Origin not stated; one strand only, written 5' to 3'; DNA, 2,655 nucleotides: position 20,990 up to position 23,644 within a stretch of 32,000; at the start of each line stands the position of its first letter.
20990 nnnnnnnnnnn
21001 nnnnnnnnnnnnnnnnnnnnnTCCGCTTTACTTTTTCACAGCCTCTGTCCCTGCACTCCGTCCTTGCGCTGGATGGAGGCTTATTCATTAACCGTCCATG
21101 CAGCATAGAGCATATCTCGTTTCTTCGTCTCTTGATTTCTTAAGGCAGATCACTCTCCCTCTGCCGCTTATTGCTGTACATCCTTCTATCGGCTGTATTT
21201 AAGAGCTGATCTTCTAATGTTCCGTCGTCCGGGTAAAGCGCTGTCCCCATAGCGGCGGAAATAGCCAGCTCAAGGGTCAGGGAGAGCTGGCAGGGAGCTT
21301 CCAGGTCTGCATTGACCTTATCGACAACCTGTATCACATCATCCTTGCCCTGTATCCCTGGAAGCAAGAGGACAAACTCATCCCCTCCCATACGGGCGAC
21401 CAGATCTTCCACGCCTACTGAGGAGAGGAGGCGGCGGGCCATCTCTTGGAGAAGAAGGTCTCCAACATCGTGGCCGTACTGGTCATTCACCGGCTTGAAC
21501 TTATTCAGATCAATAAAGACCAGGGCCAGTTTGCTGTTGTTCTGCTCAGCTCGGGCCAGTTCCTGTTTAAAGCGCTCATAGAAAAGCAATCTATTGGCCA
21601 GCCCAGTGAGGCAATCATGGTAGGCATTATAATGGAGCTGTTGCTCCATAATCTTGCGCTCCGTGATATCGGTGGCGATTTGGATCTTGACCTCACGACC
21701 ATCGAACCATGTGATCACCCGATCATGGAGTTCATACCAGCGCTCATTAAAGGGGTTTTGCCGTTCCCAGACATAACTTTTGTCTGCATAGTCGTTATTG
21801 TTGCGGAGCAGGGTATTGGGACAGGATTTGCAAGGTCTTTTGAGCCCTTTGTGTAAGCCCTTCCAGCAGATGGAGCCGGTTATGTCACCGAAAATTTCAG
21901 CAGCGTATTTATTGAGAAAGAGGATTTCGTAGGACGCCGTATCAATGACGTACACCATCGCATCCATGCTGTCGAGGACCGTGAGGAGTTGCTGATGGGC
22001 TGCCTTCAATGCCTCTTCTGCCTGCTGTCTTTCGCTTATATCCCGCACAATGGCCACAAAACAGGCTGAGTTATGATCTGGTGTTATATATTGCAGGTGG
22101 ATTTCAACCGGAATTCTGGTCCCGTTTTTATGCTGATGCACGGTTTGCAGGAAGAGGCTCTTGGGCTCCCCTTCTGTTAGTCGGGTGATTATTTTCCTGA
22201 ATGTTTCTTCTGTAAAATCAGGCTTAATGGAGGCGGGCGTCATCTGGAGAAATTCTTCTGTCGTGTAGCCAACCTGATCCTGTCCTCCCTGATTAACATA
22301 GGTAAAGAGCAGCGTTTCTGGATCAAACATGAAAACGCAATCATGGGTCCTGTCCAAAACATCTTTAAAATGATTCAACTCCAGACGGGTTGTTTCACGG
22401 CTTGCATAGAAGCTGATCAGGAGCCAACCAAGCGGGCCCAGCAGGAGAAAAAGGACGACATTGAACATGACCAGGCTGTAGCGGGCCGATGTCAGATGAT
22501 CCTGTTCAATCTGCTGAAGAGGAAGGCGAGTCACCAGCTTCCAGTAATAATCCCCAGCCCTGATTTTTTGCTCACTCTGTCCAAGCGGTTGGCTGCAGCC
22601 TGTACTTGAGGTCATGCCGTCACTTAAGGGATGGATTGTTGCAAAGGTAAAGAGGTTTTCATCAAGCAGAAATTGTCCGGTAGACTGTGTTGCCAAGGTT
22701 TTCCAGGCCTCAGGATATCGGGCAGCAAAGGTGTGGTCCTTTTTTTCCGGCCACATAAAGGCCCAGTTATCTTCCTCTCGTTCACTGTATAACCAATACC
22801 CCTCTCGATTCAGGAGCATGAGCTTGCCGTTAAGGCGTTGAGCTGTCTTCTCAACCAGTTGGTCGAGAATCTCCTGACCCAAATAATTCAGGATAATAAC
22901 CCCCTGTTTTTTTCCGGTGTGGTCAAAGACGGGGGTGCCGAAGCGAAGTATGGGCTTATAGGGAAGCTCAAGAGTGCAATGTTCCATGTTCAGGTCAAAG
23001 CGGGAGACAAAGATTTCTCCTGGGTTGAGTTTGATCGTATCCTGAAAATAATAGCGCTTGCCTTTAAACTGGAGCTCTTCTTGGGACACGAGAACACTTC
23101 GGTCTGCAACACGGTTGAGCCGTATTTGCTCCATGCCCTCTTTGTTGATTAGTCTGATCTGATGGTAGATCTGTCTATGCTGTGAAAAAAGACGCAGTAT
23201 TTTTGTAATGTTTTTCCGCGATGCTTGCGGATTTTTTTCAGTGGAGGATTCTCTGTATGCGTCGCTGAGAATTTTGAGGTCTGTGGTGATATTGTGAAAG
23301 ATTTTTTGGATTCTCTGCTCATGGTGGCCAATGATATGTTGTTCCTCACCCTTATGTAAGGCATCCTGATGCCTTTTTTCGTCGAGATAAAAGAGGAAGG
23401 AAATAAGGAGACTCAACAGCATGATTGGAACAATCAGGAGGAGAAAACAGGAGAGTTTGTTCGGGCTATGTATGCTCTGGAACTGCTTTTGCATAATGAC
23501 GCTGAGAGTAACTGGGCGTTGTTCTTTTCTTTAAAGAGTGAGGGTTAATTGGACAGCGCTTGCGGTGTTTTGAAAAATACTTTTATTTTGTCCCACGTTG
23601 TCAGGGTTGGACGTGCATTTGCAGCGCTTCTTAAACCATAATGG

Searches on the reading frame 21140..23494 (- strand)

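Call 77: search_protein_families(library=pfam, proteins=[window:21140-23494:-], max_evalue=0.00001)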
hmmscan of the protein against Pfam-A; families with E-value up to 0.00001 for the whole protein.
window:21140-23494:- (784 aa): 7 families
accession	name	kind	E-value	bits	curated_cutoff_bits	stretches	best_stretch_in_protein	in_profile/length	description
PF00990.26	GGDEF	-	6.1e-44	150.1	23.8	1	624-780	1-159/161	Diguanylate cyclase, GGDEF domain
PF21623.3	HK_sensor_dom_bact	-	2.2e-29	102.8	27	1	62-294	18-248/253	Bacterial histidine kinase, sensor domain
PF13426.13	PAS_9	-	2.6e-12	47.4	27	1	385-488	2-103/103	PAS domain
PF08448.16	PAS_4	-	7.4e-11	42.7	23.1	1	380-490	1-109/110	PAS fold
PF13188.13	PAS_8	-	6.8e-08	32.6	21.8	0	502-545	2-45/65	PAS domain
PF00989.32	PAS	-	7e-08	32.9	22.6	0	375-486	2-113/113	PAS fold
PF02743.24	dCache_1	-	1.1e-06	28.8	45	1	60-280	20-215/240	Cache domain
